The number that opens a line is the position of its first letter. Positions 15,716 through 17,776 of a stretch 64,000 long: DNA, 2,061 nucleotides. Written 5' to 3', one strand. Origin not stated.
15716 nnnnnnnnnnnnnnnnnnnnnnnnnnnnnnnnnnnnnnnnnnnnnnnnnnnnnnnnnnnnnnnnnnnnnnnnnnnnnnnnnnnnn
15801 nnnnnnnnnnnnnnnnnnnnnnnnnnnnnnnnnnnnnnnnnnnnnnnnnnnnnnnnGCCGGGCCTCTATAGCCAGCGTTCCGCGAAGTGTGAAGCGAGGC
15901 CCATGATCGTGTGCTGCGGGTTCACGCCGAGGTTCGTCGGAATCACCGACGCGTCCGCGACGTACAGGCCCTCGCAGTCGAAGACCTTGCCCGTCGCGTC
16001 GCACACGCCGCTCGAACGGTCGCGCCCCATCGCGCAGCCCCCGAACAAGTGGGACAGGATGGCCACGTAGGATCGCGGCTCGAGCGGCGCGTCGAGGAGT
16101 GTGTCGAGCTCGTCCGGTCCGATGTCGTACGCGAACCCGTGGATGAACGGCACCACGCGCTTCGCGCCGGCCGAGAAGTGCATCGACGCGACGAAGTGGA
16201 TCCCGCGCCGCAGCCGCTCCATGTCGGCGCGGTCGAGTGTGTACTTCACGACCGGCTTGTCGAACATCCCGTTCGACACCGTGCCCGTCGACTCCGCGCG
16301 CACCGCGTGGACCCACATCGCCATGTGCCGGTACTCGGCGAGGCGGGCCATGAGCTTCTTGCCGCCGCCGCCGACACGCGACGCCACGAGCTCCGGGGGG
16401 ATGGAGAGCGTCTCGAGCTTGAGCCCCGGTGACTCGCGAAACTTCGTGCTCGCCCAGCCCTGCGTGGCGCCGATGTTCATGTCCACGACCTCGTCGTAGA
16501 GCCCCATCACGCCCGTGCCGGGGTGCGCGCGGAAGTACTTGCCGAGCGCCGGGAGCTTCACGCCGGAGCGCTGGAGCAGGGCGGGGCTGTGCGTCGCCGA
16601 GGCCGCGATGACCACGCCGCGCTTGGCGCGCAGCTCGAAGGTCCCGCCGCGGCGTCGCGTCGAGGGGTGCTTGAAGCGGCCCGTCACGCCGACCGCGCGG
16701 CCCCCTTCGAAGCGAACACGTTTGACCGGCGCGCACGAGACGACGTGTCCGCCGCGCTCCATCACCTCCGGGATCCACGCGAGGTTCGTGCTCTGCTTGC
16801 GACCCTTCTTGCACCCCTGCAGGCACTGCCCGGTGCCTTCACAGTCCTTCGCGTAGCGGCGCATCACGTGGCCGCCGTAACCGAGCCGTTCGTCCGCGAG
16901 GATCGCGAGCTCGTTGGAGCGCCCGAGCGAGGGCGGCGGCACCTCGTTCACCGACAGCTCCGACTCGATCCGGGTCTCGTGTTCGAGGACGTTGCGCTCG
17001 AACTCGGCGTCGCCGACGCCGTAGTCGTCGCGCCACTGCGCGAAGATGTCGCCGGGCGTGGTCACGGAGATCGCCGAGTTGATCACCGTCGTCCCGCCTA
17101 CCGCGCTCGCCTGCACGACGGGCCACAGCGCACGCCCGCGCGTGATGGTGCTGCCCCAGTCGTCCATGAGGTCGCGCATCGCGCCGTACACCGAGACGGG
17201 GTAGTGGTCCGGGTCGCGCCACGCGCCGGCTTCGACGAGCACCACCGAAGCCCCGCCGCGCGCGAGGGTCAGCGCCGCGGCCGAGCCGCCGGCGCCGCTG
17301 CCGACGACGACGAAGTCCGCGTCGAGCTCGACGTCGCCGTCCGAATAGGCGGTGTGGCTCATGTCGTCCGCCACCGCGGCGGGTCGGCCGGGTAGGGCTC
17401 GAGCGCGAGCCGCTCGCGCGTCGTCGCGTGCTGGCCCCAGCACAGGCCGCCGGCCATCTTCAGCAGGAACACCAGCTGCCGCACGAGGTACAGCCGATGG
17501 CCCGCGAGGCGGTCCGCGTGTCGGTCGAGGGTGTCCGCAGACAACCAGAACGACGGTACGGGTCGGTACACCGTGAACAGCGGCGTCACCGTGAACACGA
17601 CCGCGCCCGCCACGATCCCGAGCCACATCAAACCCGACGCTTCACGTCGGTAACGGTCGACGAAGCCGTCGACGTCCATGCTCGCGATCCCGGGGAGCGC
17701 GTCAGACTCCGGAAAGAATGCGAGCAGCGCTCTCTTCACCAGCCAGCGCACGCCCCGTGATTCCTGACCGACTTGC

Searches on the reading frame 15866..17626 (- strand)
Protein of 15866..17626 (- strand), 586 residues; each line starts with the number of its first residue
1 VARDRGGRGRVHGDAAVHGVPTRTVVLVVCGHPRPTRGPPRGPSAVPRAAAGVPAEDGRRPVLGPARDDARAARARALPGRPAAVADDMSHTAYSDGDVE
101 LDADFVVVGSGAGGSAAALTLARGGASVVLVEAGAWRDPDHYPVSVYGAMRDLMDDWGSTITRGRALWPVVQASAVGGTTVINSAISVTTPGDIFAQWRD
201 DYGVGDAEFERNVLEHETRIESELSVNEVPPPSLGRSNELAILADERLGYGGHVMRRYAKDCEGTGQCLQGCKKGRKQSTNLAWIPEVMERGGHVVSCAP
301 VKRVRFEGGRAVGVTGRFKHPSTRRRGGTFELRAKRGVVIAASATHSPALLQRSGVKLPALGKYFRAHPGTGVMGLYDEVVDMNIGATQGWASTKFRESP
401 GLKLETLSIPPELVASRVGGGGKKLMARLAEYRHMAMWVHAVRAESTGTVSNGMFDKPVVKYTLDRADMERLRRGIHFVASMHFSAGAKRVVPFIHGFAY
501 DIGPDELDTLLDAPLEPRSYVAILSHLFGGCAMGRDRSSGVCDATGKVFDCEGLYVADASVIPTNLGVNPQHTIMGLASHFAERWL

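Call 75: search_protein_families(library=pfam, proteins=[window:15866-17626:-], max_evalue=0.001)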
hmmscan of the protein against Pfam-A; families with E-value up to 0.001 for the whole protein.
window:15866-17626:- (586 aa): 6 families
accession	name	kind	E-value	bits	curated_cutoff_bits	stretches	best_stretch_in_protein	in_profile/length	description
PF00732.25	GMC_oxred_N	-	1.1e-33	117.3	23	1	153-369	4-217/218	GMC oxidoreductase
PF05199.19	GMC_oxred_C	-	2.1e-23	83.8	24.6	1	454-578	14-139/139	GMC oxidoreductase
PF00890.30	FAD_binding_2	-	2.2e-06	27.6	20.4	1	104-134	1-31/414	FAD binding domain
PF12831.13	FAD_oxidored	-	3e-05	23.9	27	1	104-136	1-33/416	FAD dependent oxidoreductase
PF07992.20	Pyr_redox_2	-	0.00014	21.8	26.1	1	104-134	2-32/291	Pyridine nucleotide-disulphide oxidoreductase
PF01266.30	DAO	-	0.0007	19.6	27.9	0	104-134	1-31/353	FAD dependent oxidoreductase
